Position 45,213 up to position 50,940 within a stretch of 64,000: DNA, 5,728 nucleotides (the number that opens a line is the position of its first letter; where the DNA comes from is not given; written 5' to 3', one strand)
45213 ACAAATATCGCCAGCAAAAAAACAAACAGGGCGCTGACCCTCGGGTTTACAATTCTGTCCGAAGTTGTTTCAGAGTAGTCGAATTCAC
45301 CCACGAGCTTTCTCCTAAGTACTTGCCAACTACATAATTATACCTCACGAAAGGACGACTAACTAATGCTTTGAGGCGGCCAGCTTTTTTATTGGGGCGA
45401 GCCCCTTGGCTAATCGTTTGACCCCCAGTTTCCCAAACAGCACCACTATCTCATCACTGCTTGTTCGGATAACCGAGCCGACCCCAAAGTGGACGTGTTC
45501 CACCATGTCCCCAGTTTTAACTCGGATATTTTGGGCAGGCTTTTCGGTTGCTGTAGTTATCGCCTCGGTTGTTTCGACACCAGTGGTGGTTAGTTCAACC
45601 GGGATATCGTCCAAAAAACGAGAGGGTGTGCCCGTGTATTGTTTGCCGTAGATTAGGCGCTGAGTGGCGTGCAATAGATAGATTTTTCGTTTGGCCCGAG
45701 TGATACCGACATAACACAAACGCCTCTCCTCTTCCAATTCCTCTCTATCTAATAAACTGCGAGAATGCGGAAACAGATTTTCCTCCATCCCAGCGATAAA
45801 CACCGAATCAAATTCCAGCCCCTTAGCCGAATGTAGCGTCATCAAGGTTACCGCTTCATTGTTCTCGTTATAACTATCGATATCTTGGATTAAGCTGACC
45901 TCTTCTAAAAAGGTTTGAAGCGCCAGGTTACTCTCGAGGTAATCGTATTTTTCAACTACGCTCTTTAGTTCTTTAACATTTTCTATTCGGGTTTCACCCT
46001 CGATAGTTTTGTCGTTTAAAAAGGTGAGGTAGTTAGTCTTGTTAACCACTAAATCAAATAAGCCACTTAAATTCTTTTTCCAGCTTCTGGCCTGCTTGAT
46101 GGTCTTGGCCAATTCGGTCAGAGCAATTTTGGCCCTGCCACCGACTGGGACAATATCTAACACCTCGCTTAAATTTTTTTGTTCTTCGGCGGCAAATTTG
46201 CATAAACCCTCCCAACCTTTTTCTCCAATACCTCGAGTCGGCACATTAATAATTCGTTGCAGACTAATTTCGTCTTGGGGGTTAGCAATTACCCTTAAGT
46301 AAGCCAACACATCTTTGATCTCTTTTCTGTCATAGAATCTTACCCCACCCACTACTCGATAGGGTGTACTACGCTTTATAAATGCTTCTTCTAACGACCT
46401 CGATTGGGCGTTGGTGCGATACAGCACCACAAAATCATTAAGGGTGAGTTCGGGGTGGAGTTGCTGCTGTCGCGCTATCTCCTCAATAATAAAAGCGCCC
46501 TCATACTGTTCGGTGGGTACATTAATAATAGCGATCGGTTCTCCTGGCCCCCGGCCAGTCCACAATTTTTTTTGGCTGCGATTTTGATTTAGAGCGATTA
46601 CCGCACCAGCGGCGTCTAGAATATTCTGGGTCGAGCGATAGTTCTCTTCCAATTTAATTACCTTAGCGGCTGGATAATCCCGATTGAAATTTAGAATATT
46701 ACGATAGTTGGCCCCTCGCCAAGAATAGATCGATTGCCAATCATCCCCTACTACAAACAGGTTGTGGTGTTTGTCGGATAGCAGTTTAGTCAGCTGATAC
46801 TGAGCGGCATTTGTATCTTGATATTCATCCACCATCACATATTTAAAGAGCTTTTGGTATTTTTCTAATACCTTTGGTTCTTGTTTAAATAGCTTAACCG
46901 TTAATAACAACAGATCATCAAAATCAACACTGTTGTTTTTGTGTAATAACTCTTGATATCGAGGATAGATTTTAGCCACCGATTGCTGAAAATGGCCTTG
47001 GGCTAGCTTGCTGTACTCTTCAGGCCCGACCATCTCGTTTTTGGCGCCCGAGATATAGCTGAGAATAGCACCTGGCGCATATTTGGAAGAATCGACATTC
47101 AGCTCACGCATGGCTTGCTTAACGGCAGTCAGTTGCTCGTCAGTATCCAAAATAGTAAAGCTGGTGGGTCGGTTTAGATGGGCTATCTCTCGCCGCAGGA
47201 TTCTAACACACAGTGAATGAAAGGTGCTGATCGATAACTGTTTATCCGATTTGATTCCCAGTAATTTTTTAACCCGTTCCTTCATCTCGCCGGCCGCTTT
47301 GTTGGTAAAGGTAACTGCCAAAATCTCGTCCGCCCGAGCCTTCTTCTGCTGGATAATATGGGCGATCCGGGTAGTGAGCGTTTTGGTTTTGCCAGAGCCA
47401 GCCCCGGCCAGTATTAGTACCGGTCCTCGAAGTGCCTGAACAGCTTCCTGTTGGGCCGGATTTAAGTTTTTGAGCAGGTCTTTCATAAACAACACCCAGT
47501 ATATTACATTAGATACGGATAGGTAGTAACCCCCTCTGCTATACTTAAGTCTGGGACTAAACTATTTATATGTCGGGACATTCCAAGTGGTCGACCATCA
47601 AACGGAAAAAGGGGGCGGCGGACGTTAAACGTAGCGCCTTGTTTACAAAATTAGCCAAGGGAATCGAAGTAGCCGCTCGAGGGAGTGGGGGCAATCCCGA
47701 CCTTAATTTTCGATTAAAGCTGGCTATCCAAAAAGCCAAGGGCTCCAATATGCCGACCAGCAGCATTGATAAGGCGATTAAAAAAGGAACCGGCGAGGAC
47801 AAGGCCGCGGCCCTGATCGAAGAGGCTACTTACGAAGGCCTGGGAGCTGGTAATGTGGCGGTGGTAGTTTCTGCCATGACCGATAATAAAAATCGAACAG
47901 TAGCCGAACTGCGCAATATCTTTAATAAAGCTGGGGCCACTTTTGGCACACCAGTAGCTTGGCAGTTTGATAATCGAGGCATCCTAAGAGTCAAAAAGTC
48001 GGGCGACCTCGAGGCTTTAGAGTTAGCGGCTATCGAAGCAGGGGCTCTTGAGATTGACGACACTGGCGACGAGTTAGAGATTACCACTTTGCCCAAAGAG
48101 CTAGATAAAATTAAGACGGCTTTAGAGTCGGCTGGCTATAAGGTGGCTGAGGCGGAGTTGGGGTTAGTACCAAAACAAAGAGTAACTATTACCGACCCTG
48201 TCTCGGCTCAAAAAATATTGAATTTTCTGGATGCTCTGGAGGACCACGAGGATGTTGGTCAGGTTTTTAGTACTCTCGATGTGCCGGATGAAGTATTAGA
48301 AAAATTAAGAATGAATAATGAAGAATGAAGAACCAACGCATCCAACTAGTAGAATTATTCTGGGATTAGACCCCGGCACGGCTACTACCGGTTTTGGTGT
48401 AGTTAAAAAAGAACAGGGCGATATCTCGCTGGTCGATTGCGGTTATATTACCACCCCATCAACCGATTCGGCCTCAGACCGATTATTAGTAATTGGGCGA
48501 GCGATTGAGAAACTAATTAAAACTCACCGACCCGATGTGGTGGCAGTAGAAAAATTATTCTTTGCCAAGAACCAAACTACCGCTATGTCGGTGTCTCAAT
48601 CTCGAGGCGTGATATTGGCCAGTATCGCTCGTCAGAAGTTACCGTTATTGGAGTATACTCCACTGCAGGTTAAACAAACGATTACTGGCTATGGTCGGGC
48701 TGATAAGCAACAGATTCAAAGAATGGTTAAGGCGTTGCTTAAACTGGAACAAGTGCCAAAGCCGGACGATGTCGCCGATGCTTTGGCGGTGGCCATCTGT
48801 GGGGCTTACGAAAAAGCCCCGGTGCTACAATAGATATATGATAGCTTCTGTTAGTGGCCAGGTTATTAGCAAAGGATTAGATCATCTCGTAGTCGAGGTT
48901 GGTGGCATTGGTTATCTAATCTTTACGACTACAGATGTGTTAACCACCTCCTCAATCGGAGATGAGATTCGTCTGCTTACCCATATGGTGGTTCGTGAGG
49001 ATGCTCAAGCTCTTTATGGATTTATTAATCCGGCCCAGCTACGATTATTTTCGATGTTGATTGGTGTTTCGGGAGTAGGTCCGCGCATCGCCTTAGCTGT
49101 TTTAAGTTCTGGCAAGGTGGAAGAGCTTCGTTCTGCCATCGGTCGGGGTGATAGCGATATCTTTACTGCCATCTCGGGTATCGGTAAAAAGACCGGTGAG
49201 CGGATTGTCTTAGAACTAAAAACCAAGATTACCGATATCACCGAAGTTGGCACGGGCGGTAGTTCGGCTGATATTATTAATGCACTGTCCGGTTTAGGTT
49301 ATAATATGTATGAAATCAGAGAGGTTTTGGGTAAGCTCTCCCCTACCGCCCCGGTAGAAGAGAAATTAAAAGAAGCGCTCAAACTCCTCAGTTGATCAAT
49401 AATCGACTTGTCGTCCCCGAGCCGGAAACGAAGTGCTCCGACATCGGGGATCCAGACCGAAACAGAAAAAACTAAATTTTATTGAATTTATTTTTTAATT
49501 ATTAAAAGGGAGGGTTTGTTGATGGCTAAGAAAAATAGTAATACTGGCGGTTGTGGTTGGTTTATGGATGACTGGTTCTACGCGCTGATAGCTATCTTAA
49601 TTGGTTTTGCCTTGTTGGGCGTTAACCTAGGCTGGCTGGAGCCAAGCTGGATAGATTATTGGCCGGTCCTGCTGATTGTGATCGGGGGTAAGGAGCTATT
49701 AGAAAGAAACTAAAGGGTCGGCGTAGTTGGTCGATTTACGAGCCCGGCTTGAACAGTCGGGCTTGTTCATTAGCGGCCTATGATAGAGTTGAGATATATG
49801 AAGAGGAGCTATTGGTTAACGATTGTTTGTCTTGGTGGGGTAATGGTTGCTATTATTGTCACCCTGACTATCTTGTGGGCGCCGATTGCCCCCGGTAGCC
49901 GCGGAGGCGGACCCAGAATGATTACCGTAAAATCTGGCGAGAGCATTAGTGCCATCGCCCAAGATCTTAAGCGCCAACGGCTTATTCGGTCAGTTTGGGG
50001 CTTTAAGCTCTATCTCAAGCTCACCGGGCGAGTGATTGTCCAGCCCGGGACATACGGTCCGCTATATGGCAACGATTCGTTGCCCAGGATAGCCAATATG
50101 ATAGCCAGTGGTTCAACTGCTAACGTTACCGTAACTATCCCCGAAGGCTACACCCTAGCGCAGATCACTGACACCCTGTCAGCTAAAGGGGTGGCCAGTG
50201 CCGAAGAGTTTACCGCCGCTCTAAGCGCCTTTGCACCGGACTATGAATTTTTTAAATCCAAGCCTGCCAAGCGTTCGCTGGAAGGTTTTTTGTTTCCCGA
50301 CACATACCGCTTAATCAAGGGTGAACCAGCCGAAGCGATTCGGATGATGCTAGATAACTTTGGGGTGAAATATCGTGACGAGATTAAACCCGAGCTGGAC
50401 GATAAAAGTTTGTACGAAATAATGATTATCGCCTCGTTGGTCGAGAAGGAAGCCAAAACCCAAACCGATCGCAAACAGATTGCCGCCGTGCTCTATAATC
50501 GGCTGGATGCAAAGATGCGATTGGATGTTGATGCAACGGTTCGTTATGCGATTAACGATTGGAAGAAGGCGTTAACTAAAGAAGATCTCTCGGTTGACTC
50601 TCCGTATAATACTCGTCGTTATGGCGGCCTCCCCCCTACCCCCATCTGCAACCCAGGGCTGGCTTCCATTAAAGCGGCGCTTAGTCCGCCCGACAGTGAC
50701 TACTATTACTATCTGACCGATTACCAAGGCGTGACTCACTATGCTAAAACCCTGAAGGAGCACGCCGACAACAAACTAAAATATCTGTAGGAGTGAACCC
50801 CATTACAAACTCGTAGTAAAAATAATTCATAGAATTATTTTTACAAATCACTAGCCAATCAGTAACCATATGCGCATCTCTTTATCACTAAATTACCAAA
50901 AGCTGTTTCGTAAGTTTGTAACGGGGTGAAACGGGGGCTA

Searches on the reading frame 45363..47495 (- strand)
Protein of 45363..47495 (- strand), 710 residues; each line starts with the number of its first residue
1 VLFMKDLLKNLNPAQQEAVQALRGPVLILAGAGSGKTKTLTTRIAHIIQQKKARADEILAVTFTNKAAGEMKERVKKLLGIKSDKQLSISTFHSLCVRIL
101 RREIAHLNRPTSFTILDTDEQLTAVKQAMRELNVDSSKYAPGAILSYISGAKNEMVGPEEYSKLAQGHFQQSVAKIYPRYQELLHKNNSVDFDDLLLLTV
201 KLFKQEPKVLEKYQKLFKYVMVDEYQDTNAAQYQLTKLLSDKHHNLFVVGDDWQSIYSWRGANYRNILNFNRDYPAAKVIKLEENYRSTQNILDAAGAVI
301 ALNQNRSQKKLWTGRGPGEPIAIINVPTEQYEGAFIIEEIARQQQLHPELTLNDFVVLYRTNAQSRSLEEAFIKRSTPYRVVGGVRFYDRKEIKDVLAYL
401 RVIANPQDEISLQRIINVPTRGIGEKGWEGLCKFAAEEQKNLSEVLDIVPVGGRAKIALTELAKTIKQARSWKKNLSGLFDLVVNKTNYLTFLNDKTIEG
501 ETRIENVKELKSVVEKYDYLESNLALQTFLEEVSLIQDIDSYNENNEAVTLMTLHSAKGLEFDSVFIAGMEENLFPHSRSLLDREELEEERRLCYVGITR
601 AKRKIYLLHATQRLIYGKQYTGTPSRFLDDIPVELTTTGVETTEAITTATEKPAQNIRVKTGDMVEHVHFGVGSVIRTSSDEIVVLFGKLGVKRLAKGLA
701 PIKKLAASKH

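Call 88: search_protein_families(library=pfam, proteins=[window:45363-47495:-], max_evalue=0.00001)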
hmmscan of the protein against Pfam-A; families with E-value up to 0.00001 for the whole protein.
window:45363-47495:- (710 aa): 7 families
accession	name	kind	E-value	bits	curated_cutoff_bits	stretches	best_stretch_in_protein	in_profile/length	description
PF00580.27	UvrD-helicase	-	2.8e-93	313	23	1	11-275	1-271/271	UvrD/REP helicase N-terminal domain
PF13361.12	UvrD_C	-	8.9e-77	259.3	25.6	1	280-608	1-346/350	UvrD-like helicase C-terminal domain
PF13245.12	AAA_19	-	1.4e-25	90.4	25.1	1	15-258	1-132/134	AAA domain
PF13538.12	UvrD_C_2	-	2.1e-09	37.5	27.4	1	549-608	2-52/52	UvrD-like helicase C-terminal domain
PF13604.12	AAA_30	-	5.5e-08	33.2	27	0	11-75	2-66/191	AAA domain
PF01443.25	Viral_helicase1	-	2.2e-07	31.4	21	0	545-608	178-227/228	Viral superfamily 1 RNA helicase core domain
PF21196.3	PcrA_UvrD_tudor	-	3.6e-06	27.2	23.9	1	662-704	2-48/48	PcrA/UvrD tudor domain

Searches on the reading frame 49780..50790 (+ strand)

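Call 92: search_protein_families(library=pfam, proteins=[window:49780-50790:+], max_evalue=0.0001)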
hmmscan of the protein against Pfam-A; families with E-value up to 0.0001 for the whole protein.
window:49780-50790:+ (336 aa): 1 family
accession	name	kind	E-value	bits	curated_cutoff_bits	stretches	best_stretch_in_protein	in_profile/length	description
PF02618.21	YceG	-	2.1e-80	270.6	32.4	1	48-332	1-273/275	YceG-like family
